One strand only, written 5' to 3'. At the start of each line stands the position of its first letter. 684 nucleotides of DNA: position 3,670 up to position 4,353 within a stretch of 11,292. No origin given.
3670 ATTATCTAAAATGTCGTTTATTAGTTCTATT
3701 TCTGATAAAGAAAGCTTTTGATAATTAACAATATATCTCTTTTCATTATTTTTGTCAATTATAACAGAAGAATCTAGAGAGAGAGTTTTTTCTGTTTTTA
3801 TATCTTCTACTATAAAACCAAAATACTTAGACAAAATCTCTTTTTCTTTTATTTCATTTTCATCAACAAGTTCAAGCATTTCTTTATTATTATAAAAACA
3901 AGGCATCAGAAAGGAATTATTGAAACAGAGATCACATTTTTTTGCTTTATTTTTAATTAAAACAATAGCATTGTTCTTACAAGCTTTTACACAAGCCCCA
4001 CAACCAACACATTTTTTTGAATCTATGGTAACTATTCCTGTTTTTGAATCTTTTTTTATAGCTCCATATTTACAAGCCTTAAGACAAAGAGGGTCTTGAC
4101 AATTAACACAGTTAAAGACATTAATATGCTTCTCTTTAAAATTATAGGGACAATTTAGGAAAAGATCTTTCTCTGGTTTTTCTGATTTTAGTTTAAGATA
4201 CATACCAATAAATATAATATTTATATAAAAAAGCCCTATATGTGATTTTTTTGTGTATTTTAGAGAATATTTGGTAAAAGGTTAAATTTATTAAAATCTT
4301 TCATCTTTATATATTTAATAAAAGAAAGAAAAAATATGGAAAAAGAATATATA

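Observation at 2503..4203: Pilus/secretion ATPase fused to an N-terminal ferredoxin-type multi-cluster Fe-S domain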

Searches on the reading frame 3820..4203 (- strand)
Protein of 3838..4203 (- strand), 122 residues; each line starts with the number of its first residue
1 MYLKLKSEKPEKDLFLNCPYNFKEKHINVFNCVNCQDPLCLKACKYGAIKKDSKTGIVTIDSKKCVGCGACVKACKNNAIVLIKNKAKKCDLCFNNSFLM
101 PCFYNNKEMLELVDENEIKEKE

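Call 19: search_solved_structures(query=window:3838-4203:-, max_evalue=0.01, show_alignments=3)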
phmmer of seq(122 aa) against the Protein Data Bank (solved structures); distinct sequences matched with E-value up to 0.01: 39.
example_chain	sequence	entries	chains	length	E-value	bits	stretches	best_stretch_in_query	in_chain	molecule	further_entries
9sw6_G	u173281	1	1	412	4.6e-13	52.5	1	27-88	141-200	Polyferredoxin protein MvhB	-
2ivf_B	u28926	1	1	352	1.4e-12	51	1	32-95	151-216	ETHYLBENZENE DEHYDROGENASE BETA-SUBUNIT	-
2vpw_B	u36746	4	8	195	6.4e-12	48.8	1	31-95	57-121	NRFC PROTEIN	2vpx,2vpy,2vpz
1kqf_B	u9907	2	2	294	6.7e-12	48.8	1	28-95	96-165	FORMATE DEHYDROGENASE, NITRATE-INDUCIBLE, IRON-SULFUR SUBUNIT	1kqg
9mqx_E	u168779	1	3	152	6.9e-12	48.8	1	20-100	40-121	Fe-S-cluster-containing hydrogenase subunit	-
9sw6_H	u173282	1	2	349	1.2e-11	47.9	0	42-83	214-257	Tungsten formylmethanofuran dehydrogenase, subunit F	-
5t5i_F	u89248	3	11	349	1.9e-11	47.3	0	42-83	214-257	Tungsten formylmethanofuran dehydrogenase subunit fwdF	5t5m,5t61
7qv7_B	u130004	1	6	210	6.3e-11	45.7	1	30-84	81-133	Hydrogen dependent carbon dioxide reductase subunit HycB4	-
6x1o_B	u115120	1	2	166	1.1e-10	44.8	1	28-113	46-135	Oxidoreductase, Fe-S subunit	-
6x6u_B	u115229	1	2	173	1.5e-10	44.4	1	28-113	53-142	Oxidoreductase, Fe-S subunit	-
4ydd_B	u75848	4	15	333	2.2e-09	40.7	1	32-95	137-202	DMSO reductase family type II enzyme, iron-sulfur subunit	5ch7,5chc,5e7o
9eri_B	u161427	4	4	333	6.2e-09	39.2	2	25-88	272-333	Na(+)-translocating ferredoxin:NAD(+) oxidoreductase complex subunit B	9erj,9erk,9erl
1q16_B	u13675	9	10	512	7e-09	39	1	32-94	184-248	Respiratory nitrate reductase 1 beta chain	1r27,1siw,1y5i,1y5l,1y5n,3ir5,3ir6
9sfi_T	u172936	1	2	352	1.7e-08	37.8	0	56-83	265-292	4Fe-4S ferredoxin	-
8c0z_C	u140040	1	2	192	1.7e-08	37.8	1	29-94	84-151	Iron-sulfur cluster-binding protein potential subunit of aldehyde oxidoreductase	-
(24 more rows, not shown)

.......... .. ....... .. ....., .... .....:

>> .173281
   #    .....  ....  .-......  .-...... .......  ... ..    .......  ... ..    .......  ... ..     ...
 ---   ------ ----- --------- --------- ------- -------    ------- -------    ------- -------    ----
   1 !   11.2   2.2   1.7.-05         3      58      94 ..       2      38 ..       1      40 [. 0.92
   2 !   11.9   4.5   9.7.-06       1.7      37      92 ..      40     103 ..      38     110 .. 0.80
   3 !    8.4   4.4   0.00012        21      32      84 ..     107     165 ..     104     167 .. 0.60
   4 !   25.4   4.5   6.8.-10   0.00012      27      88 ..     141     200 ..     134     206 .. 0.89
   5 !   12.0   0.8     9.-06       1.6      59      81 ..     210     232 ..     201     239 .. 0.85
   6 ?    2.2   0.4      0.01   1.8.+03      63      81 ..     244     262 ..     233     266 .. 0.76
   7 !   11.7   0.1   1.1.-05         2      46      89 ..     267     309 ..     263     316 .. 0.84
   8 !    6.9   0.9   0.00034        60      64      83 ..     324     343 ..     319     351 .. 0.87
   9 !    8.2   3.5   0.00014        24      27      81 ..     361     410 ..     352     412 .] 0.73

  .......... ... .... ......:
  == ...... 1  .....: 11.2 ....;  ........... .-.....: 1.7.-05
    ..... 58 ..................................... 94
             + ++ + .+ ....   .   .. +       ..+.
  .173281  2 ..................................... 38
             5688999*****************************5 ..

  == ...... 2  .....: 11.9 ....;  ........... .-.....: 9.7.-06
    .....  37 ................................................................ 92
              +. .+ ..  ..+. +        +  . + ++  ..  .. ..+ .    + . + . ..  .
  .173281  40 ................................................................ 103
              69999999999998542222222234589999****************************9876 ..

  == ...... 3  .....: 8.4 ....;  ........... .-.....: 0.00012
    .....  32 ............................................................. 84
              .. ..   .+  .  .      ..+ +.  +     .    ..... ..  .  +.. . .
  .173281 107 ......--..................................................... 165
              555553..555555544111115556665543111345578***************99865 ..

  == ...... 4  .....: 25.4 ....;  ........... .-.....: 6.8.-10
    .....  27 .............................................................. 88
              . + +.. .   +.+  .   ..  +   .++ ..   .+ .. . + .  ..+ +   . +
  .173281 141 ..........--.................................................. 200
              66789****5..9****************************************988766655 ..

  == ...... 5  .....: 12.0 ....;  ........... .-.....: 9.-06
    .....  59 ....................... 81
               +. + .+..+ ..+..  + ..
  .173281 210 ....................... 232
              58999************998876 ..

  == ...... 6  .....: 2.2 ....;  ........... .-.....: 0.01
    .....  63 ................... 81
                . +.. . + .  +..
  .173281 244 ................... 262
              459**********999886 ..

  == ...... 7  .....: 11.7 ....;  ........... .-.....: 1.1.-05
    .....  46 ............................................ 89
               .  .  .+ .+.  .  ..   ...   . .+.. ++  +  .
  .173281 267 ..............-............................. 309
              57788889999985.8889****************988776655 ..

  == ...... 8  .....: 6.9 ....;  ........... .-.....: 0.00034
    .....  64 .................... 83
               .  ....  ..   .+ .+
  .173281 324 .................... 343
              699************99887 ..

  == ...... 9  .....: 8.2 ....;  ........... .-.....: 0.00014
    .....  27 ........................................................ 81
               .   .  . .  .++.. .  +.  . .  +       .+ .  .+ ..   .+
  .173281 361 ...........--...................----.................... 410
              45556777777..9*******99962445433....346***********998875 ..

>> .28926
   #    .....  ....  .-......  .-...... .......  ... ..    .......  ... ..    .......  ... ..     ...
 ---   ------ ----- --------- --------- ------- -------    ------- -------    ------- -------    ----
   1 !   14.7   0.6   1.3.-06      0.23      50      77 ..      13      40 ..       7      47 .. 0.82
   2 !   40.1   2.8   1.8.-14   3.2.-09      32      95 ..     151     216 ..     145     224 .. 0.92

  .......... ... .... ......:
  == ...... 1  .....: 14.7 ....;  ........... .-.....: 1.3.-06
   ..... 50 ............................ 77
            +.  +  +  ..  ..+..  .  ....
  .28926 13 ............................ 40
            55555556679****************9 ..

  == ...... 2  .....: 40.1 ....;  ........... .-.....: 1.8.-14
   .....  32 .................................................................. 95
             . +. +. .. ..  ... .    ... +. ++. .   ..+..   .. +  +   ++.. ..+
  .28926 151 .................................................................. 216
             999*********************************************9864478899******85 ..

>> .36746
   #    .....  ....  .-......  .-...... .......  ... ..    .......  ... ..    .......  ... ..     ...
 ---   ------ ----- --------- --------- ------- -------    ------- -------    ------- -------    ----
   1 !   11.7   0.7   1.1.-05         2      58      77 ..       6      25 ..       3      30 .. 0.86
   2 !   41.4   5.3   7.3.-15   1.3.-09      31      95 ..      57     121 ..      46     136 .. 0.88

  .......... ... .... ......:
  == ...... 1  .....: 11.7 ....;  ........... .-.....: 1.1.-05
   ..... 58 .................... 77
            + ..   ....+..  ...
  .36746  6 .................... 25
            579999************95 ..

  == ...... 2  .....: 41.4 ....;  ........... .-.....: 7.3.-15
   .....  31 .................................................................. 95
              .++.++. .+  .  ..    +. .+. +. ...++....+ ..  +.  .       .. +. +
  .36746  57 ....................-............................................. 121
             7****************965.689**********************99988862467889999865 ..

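Call 38: search_protein_representatives(alignment_id=A2)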
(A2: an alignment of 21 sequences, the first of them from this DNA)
Query: 21 sequences, 127 profile positions. Proteins with E-value up to 0.001 (for the whole library): 25008; up to 1e-10: 3866; up to 1e-30: 9. The best 150 are listed.
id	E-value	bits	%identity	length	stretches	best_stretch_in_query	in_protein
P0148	1.3e-37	144.5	-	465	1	1-127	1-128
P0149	4.3e-35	136.4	-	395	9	31-84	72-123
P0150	5.3e-35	136.1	-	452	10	30-86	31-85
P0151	2.8e-34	133.7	-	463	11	29-87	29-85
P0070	3.8e-34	133.3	-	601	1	1-127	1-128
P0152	4.9e-32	126.5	-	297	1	1-124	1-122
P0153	1.7e-31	124.7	-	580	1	1-125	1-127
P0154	2.1e-31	124.5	-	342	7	16-82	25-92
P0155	4.7e-31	123.3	-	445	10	7-93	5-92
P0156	1.8e-30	121.4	-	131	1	1-124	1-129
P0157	2.4e-30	121.1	-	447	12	29-88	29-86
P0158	7.2e-30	119.5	-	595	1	1-121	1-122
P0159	1.1e-29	118.9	-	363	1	19-127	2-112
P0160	2.2e-29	117.9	-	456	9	15-85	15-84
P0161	3.5e-28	114.0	-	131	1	1-127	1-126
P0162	1.1e-27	112.5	-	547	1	5-125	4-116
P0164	2.3e-27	111.4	-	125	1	5-127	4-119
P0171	2.5e-25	104.8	-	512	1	15-108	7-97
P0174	1.2e-24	102.6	-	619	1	5-124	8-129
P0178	8.1e-24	99.9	-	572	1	1-126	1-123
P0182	6.4e-23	97.0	-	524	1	1-115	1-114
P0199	6.2e-21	90.6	-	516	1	3-117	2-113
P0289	1.9e-18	82.5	-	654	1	5-108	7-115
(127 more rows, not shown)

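Call 40: search_protein_families(library=pfam, alignment_id=A3, max_evalue=0.00001)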
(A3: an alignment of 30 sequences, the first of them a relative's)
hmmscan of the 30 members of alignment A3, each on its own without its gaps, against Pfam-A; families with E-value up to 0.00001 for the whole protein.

A. member 1, P0148 (465 aa): 6 families
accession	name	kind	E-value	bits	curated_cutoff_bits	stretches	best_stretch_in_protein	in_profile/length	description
PF00437.27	T2SSE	-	1.4e-28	100.1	24.9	1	278-442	48-225/370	Type II/IV secretion system protein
PF12837.12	Fer4_6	-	3.6e-09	36.6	25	1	60-81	3-24/24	4Fe-4S binding domain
PF12838.12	Fer4_7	-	3.8e-09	37.3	27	0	31-80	1-52/52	4Fe-4S dicluster domain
PF00037.32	Fer4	-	3e-08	33.6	21.1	1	60-81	2-23/24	4Fe-4S binding domain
PF13187.11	Fer4_9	-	1.2e-07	32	27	0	31-81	1-52/52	4Fe-4S dicluster domain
PF25160.1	LdpA_Fe-S-bd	-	5.2e-06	26.6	27.6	1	40-82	7-44/49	LdpA Fe-S cluster-binding domain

B. families by the number of members that match (of 30 scanned): 18 families
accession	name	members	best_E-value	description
PF00037.32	Fer4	30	7.3e-33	4Fe-4S binding domain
PF12837.12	Fer4_6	30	2.6e-24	4Fe-4S binding domain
PF12838.12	Fer4_7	27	6.9e-31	4Fe-4S dicluster domain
PF13187.11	Fer4_9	22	1.9e-23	4Fe-4S dicluster domain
PF12797.12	Fer4_2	22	2.7e-23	4Fe-4S binding domain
PF13237.11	Fer4_10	21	2.8e-25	4Fe-4S dicluster domain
PF25160.1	LdpA_Fe-S-bd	21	6.7e-15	LdpA Fe-S cluster-binding domain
PF13247.11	Fer4_11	19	1.7e-44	4Fe-4S dicluster domain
PF00437.27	T2SSE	15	1.6e-40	Type II/IV secretion system protein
PF13484.11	Fer4_16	13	9.4e-18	4Fe-4S double cluster binding domain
PF14697.11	Fer4_21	13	1.1e-15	4Fe-4S dicluster domain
PF03916.19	NrfD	7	1.6e-24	Polysulphide reductase, NrfD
PF13183.11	Fer4_8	5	4.9e-11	4Fe-4S dicluster domain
PF12800.12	Fer4_4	5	6.1e-09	4Fe-4S binding domain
PF12798.12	Fer4_3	3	6.2e-09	4Fe-4S binding domain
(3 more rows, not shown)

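Call 41: list_cluster_members(proteins=[P0148, P0153, P0158, P0162, P0171, P0174, P0178, P0182, P0199, P0289])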
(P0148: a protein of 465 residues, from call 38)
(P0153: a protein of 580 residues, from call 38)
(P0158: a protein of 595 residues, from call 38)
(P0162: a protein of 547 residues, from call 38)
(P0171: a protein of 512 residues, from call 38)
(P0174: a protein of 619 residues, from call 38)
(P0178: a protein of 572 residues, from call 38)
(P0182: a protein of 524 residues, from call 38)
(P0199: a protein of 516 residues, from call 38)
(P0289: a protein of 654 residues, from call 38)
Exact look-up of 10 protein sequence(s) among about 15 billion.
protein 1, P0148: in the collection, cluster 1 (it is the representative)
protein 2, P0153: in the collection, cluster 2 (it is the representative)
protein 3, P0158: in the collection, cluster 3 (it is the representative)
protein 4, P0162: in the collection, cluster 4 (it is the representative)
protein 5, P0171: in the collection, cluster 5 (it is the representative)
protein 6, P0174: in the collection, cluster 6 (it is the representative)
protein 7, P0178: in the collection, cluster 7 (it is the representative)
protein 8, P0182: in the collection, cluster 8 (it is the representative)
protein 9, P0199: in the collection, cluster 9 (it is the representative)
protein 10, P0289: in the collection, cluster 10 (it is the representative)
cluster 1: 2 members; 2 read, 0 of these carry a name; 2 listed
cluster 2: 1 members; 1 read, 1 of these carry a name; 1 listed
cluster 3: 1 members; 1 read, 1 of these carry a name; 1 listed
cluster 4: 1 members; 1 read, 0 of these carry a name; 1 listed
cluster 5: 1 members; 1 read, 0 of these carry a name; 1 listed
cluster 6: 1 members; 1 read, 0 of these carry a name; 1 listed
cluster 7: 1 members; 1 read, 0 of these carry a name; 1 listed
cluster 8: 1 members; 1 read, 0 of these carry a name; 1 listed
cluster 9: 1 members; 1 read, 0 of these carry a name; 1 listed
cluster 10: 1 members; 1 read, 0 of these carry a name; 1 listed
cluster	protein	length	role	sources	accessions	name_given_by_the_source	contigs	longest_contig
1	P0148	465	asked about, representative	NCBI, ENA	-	-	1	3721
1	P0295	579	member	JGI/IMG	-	-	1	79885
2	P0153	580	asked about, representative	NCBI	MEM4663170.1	MAG: ATPase, T2SS/T4P/T4SS family [Candidatus Diapherotrites archaeon]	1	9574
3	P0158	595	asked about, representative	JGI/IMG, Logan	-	Flp pilus assembly CpaF family ATPase/ferredoxin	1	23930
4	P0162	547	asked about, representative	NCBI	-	-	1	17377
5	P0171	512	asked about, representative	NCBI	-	-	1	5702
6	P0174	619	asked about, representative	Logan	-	-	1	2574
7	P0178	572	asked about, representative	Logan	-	-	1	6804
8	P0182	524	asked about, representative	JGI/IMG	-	-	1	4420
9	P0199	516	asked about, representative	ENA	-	-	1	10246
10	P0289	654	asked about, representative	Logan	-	-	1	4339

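Call 64: find_encoding_contigs(protein=P0161, flank=5000, max_places=2)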
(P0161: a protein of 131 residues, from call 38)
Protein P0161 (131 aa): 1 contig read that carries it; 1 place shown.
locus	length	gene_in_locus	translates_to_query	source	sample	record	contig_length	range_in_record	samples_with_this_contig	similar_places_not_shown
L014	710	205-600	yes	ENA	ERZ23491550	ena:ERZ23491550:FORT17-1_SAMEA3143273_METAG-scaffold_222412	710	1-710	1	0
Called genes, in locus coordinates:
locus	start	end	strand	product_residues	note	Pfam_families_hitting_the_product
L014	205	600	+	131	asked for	PF12797:Fer4_2 (faint), PF12837:Fer4_6 (faint), PF12838:Fer4_7 (faint), PF13187:Fer4_9 (faint), PF13237:Fer4_10 (faint), PF00037:Fer4 (weak)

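Call 67: find_encoding_contigs(protein=P0164, flank=6000, max_places=2)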
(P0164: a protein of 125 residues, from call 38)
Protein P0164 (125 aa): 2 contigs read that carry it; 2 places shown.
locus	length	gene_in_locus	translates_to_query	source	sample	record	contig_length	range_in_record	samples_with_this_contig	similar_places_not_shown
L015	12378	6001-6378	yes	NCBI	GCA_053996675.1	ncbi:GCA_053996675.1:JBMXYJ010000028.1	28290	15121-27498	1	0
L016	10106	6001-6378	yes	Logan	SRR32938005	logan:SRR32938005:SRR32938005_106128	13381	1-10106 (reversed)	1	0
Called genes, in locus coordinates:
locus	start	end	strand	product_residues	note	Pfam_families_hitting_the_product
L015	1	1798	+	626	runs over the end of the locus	PF00437:T2SSE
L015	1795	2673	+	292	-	PF00482:T2SSF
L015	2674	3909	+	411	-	PF00482:T2SSF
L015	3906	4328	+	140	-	PF23958:DUF7287 (weak)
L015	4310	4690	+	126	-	-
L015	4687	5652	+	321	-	-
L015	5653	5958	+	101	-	PF02643:DUF192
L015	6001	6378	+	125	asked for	PF13247:Fer4_11, PF13187:Fer4_9 (weak), PF12838:Fer4_7 (weak), PF00037:Fer4, PF13237:Fer4_10, PF12797:Fer4_2 (weak), PF12837:Fer4_6, PF13746:Fer4_18 (weak), +6 more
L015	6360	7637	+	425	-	PF00437:T2SSE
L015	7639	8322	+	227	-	PF00482:T2SSF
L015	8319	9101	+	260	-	PF00482:T2SSF (weak)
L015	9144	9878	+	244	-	PF09754:PAC2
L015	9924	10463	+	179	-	PF01613:Flavin_Reduct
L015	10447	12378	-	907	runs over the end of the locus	?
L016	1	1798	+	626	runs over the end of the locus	PF00437:T2SSE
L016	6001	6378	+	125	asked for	PF13247:Fer4_11, PF13187:Fer4_9 (weak), PF12838:Fer4_7 (weak), PF00037:Fer4, PF13237:Fer4_10, PF12797:Fer4_2 (weak), PF12837:Fer4_6, PF13746:Fer4_18 (weak), +6 more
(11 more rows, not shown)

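Call 76: search_protein_families(library=pfam, proteins=[L015:9924-10463:+, L015:9144-9878:+], max_evalue=1)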
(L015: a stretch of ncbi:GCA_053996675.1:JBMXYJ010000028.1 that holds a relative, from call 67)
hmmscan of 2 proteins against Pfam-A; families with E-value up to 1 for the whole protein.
L015:9924-10463:+ (179 aa): 1 family
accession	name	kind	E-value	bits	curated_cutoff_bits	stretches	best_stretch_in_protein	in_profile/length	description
PF01613.24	Flavin_Reduct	-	1.1e-32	113.7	27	1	13-149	5-139/153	Flavin reductase like domain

L015:9144-9878:+ (244 aa): 1 family
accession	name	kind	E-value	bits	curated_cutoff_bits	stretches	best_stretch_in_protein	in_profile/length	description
PF09754.15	PAC2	-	3.2e-48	164.8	25.8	1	17-222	1-214/215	PAC2 family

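Call 83: predict_structure(alignment_id=A2)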
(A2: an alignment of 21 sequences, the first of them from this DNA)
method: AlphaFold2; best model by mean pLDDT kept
length: 128 residues; sequences in the alignment: 21
mean_pLDDT: 92.3   pTM: 0.81
mean pLDDT of the five models: 92.3, 91.8, 91.4, 85.5, 80.2
residues with pLDDT >= 90: 100; 70-90: 28; 50-70: 0; < 50: 0
segments of 3 or more residues with pLDDT < 50: none
pLDDT, mean of each block of 10 residues (from residue 1): 90 93 95 89 97 92 97 97 97 93 95 83 78
secondary structure, 60 per line:
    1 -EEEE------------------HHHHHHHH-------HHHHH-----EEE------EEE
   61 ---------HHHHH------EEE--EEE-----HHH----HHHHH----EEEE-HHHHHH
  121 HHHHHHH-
elements in order: E2-5 H24-31 H39-43 E49-51 E58-60 H70-74 E81-83 E86-88 H101-105 E110-113 H115-127
